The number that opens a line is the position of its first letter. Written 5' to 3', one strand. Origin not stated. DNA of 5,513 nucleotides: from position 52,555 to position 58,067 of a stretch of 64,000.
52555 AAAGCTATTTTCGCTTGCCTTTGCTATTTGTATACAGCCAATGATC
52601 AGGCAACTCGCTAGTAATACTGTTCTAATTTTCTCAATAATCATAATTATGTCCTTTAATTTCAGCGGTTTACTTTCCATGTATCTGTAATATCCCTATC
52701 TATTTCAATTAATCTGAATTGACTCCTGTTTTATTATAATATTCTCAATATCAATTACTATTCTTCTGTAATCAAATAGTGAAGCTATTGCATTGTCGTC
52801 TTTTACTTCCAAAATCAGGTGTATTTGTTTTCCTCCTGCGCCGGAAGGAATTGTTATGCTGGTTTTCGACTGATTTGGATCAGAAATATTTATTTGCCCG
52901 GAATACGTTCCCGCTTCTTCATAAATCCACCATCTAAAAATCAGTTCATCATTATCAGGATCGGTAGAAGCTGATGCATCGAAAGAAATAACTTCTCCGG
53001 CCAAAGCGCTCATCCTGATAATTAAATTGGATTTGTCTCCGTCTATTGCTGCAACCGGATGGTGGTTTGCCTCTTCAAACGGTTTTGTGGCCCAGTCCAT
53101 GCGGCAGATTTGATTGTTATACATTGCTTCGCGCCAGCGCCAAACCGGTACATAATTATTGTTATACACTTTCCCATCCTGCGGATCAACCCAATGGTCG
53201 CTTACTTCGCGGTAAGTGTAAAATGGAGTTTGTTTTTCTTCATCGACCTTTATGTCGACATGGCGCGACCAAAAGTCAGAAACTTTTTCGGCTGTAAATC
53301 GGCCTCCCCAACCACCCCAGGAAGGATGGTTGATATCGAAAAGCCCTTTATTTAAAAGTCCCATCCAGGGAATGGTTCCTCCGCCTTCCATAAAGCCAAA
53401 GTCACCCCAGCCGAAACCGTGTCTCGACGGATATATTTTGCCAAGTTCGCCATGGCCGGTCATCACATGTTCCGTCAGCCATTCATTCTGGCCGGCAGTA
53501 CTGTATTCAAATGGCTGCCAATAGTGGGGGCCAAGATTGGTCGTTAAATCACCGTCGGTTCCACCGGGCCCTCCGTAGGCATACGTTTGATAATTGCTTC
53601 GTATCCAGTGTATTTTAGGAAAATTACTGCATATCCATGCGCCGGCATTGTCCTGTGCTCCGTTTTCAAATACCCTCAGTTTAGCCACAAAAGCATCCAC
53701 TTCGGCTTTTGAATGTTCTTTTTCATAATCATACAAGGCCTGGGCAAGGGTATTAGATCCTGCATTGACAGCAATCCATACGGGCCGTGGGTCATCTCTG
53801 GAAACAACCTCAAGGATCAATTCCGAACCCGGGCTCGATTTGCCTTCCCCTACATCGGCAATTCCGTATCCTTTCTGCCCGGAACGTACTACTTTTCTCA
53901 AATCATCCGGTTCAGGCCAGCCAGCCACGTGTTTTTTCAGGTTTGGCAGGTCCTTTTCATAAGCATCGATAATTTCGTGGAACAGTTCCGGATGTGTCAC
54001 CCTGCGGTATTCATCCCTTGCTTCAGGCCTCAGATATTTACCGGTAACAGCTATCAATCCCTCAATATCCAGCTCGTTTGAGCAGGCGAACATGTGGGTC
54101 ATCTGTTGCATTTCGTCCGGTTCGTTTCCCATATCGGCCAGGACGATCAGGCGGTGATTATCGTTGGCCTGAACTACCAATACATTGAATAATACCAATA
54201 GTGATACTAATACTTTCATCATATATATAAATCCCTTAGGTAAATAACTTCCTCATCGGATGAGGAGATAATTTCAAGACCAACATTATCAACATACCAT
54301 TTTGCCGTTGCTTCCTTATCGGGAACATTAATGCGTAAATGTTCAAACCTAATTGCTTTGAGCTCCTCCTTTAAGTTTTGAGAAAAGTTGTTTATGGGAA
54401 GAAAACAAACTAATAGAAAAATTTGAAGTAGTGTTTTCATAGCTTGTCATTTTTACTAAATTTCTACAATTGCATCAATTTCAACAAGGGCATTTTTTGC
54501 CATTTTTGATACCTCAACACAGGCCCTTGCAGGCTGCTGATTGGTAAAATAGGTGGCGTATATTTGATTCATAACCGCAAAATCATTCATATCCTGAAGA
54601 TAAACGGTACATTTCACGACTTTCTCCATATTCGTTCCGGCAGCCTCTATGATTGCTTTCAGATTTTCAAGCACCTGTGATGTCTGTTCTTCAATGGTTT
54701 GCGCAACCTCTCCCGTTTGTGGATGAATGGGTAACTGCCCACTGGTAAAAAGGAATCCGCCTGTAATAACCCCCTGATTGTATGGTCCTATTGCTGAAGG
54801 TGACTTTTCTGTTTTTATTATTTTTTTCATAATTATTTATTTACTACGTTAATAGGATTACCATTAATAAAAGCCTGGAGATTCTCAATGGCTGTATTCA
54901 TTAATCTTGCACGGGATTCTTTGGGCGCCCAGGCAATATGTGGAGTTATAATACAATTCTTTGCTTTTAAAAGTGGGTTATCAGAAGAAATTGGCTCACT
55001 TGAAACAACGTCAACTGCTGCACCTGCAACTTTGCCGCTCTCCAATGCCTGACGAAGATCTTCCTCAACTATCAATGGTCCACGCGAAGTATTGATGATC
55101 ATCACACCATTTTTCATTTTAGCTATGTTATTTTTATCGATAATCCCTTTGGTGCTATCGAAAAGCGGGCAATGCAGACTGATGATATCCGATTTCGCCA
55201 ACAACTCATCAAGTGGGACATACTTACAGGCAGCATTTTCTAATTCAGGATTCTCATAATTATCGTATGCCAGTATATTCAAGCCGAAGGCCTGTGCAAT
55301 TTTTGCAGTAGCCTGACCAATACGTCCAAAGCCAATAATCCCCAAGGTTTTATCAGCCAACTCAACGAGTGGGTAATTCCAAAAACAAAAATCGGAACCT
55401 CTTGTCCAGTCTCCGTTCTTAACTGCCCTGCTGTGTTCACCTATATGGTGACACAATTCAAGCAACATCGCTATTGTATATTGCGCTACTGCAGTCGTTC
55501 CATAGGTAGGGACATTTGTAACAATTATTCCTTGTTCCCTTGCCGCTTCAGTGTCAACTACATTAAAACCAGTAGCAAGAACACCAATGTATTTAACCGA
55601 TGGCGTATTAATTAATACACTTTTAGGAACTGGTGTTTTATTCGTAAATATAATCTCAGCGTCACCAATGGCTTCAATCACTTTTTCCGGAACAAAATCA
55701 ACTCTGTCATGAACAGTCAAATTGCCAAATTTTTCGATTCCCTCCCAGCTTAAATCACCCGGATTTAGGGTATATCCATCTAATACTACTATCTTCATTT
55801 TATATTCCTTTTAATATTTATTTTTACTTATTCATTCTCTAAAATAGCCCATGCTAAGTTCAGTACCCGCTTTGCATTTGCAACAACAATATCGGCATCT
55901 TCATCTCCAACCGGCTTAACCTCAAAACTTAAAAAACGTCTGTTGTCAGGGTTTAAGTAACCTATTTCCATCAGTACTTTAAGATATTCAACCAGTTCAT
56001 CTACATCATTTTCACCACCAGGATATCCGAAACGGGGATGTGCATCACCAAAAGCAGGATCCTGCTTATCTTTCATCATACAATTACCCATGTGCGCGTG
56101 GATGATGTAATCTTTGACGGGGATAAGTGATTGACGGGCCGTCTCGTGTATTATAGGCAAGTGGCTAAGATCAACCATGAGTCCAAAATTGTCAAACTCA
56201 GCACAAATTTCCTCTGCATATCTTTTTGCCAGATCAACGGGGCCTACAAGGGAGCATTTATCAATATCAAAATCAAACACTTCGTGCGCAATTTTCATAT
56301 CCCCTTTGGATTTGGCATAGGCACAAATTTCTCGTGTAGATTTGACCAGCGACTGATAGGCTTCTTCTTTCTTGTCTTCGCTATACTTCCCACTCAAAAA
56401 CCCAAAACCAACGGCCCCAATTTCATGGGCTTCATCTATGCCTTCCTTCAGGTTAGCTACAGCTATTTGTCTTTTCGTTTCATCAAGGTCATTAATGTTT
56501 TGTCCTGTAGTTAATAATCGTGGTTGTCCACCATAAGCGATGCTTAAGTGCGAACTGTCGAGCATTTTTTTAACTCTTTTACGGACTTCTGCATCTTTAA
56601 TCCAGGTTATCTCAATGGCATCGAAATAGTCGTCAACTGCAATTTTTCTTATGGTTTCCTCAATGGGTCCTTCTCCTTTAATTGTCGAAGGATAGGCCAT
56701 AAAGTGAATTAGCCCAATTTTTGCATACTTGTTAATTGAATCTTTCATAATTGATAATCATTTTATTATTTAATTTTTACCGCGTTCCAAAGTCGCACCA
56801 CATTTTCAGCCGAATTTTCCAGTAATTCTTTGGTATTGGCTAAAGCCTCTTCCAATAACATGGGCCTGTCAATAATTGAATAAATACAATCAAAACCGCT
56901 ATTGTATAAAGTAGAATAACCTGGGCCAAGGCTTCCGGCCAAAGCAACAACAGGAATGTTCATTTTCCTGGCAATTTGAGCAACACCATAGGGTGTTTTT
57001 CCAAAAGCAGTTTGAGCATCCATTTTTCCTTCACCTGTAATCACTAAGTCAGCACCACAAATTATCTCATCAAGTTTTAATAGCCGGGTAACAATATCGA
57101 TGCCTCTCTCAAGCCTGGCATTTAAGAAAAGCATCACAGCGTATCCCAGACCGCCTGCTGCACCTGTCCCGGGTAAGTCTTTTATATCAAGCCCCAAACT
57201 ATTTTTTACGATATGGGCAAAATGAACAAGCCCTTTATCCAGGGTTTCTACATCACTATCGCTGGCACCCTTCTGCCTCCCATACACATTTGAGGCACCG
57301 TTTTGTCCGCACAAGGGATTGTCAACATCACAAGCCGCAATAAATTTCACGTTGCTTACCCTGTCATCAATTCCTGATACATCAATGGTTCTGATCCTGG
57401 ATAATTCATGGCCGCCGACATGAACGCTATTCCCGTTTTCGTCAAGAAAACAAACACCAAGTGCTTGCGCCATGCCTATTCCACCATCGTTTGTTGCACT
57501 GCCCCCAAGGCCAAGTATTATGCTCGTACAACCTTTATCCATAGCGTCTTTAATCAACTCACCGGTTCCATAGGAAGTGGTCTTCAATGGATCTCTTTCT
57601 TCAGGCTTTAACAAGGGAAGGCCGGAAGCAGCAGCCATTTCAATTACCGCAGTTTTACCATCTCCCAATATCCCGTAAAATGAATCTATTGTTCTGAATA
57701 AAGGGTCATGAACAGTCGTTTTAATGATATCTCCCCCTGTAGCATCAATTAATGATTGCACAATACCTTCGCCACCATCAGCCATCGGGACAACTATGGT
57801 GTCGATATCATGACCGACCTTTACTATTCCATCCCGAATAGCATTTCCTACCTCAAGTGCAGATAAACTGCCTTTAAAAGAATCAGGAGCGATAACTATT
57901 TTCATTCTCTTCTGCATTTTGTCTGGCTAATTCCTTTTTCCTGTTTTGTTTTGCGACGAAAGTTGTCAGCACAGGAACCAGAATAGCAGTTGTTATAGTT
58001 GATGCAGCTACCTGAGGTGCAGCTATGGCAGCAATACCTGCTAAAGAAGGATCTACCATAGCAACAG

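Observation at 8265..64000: A 55-kb co-directional sulfatase and alpha-galactosidase locus has no SusC/SusD but has T9SS cargo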

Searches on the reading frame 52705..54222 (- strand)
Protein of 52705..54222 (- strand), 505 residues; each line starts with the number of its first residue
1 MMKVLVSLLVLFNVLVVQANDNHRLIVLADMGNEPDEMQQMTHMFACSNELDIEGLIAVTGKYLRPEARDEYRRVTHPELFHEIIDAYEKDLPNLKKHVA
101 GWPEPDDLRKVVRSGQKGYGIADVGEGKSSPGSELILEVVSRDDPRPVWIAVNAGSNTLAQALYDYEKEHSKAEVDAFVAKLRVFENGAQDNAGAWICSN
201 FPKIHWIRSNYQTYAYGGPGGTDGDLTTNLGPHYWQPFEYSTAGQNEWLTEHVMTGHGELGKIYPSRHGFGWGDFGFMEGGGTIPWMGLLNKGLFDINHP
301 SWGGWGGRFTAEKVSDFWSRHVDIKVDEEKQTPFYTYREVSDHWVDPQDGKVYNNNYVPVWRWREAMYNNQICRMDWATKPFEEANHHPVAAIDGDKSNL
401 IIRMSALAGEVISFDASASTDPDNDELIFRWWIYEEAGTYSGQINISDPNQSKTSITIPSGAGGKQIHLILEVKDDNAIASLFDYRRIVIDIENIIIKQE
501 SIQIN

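Call 6: search_protein_families(library=pfam, proteins=[window:52705-54222:-], max_evalue=0.01)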
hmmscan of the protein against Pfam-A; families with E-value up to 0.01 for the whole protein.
window:52705-54222:- (505 aa): 3 families
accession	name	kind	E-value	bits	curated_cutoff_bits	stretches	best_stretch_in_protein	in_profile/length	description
PF07632.16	Sde182_NH-like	-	5.1e-78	262.7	26.8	1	24-309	1-268/268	Cellulose-binding Sde182, nucleoside hydrolase-like domain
PF21027.3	Sde0182_C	-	7.2e-25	87.8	27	1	412-491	2-82/83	Cellulose-binding protein Sde0182, C-terminal domain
PF18911.6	PKD_4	-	0.001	19.5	27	0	405-431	13-39/85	PKD domain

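Call 65: search_protein_families(library=ncbifam, proteins=[window:52705-54222:-], max_evalue=0.001)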
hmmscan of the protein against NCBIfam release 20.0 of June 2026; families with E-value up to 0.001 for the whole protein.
window:52705-54222:- (505 aa): 0 families

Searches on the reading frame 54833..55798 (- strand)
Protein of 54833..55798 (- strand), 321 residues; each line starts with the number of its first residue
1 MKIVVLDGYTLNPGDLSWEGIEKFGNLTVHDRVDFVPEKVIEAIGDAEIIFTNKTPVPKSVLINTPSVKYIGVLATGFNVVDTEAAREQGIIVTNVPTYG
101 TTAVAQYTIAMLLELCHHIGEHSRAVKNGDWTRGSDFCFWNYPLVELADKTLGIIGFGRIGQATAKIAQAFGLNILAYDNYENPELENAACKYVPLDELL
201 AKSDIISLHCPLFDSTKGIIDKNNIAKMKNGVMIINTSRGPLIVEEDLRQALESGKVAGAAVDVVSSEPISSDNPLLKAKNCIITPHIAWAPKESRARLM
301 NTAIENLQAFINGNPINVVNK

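Call 6: search_protein_families(library=pfam, proteins=[window:54833-55798:-], max_evalue=0.01)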
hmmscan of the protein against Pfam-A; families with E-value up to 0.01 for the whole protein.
window:54833-55798:- (321 aa): 4 families
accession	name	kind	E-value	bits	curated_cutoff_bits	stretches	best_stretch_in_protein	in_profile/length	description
PF02826.25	2-Hacid_dh_C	-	3.2e-62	209.5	25.1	1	109-289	1-178/178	D-isomer specific 2-hydroxyacid dehydrogenase, NAD binding domain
PF00389.36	2-Hacid_dh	-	1.1e-24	87.1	24.6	1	21-320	15-134/134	D-isomer specific 2-hydroxyacid dehydrogenase, catalytic domain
PF07991.19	KARI_N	-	8.8e-05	22.6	20.6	1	147-234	2-91/165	Acetohydroxy acid isomeroreductase, NADPH-binding domain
PF03807.23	F420_oxidored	-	0.0052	17.8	21.6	0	152-214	2-71/94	NADP oxidoreductase coenzyme F420-dependent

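Call 65: search_protein_families(library=ncbifam, proteins=[window:54833-55798:-], max_evalue=0.001)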
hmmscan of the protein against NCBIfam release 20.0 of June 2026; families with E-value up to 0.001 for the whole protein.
window:54833-55798:- (321 aa): 22 families
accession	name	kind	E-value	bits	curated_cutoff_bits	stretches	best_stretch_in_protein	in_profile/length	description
NF005069.0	PRK06487.1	equivalog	1.5e-94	316.7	448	1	2-320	5-320/320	2-hydroxyacid dehydrogenase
NF006263.0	PRK08410.1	equivalog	1.4e-84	284.2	389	1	1-313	1-309/311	D-2-hydroxyacid dehydrogenase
NF005387.0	PRK06932.1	equivalog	2.8e-72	243.3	492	1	36-312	34-311/314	2-hydroxyacid dehydrogenase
TIGR01327.1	PGDH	equivalog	3.4e-69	234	454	1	18-316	10-306/525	phosphoglycerate dehydrogenase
NF009714.1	PRK13243.1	equivalog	1.6e-65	221.7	455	1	20-321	18-324/332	glyoxylate reductase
NF008759.0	PRK11790.1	equivalog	8.2e-56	189.4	404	1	37-320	45-327/410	phosphoglycerate dehydrogenase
NF011938.0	PRK15409.1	equivalog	7.9e-50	169.7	492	1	28-314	24-312/324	glyoxylate/hydroxypyruvate reductase GhrB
NF000492.1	vanH_gen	exception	1.5e-48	165.5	540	1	45-269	42-256/312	D-lactate dehydrogenase VanH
NF000151.1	vanH-Ac1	exception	1.7e-42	146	750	1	36-268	68-291/351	D-lactate dehydrogenase VanH-Ac1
NF000371.1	vanH_Agroup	exception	1.7e-42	145.8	700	1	53-294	55-299/322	VanH-A/VanH-Pt family D-lactate dehydrogenase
NF000112.1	vanH-Amyco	exception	3.8e-42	144.8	625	1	45-268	71-284/348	VanH-AOV family D-lactate dehydrogenase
NF005750.0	PRK07574.1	equivalog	7e-42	143.8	329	1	68-317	115-363/386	NAD-dependent formate dehydrogenase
NF000128.1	vanH-Sc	exception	2.5e-39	135.3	650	1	39-268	56-275/337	D-lactate dehydrogenase VanH-Sc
NF005027.0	PRK06436.1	equivalog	2e-38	132.3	261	1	45-321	33-290/303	2-hydroxyacid dehydrogenase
NF009127.0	PRK12480.1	equivalog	7.1e-37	127.1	579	1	67-304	69-313/330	D-lactate dehydrogenase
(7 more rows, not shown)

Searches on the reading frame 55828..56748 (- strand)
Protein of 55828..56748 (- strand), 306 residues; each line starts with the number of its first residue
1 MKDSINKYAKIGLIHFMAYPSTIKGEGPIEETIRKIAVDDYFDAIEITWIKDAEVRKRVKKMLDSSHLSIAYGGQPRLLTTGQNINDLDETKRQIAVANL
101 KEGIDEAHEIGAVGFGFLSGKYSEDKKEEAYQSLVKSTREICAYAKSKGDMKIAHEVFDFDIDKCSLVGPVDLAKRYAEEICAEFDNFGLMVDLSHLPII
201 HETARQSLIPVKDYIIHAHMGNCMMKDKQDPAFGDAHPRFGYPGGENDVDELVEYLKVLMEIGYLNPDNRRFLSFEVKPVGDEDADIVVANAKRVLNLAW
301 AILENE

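Call 6: search_protein_families(library=pfam, proteins=[window:55828-56748:-], max_evalue=0.01)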
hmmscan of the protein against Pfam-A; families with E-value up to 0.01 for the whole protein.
window:55828-56748:- (306 aa): 1 family
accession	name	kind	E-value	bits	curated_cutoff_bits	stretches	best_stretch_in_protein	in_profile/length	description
PF01261.30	AP_endonuc_2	-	2.9e-15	57.1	31.1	1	42-264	9-221/249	Xylose isomerase-like TIM barrel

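Call 65: search_protein_families(library=ncbifam, proteins=[window:55828-56748:-], max_evalue=0.001)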
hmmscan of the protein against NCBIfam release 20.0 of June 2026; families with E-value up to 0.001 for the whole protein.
window:55828-56748:- (306 aa): 2 families
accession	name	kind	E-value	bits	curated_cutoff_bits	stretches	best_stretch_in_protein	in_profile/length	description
NF041099.2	keto_glucon_epim_IolO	equivalog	1.6e-10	40.8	300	1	29-222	23-213/269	5-keto-L-gluconate epimerase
NF051856.1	PsicseEpim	equivalog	0.00094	19.1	300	0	54-224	46-214/287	D-psicose 3-epimerase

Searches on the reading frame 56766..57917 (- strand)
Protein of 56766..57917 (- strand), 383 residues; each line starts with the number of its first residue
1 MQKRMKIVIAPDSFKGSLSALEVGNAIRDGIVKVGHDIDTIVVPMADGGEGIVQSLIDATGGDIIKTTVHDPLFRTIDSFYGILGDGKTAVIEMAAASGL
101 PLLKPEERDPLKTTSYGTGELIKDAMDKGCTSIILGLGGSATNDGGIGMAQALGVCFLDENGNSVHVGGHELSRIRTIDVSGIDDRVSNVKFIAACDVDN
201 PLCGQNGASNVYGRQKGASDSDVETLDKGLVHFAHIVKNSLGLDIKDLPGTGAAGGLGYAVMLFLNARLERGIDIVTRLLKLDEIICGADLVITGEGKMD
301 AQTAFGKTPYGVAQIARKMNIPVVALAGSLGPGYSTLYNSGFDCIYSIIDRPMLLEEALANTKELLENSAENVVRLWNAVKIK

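Call 6: search_protein_families(library=pfam, proteins=[window:56766-57917:-], max_evalue=0.01)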
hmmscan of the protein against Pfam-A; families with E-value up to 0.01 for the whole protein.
window:56766-57917:- (383 aa): 1 family
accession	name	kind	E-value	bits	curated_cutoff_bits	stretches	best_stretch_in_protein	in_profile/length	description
PF02595.20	Gly_kinase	-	1e-156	522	23.3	1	7-377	1-371/372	Glycerate kinase family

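Call 65: search_protein_families(library=ncbifam, proteins=[window:56766-57917:-], max_evalue=0.001)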
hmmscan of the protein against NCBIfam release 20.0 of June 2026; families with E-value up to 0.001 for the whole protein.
window:56766-57917:- (383 aa): 3 families
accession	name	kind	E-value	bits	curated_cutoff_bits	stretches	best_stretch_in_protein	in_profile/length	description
TIGR00045.1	TIGR00045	subfamily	6.8e-154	512.4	168.45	1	6-378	1-373/375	glycerate kinase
NF007401.0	PRK09932.1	equivalog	2.1e-127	425.4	625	1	5-375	1-371/381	glycerate 3-kinase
NF007668.0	PRK10342.1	equivalog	3.7e-119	398.2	686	1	5-373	1-369/381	glycerate 2-kinase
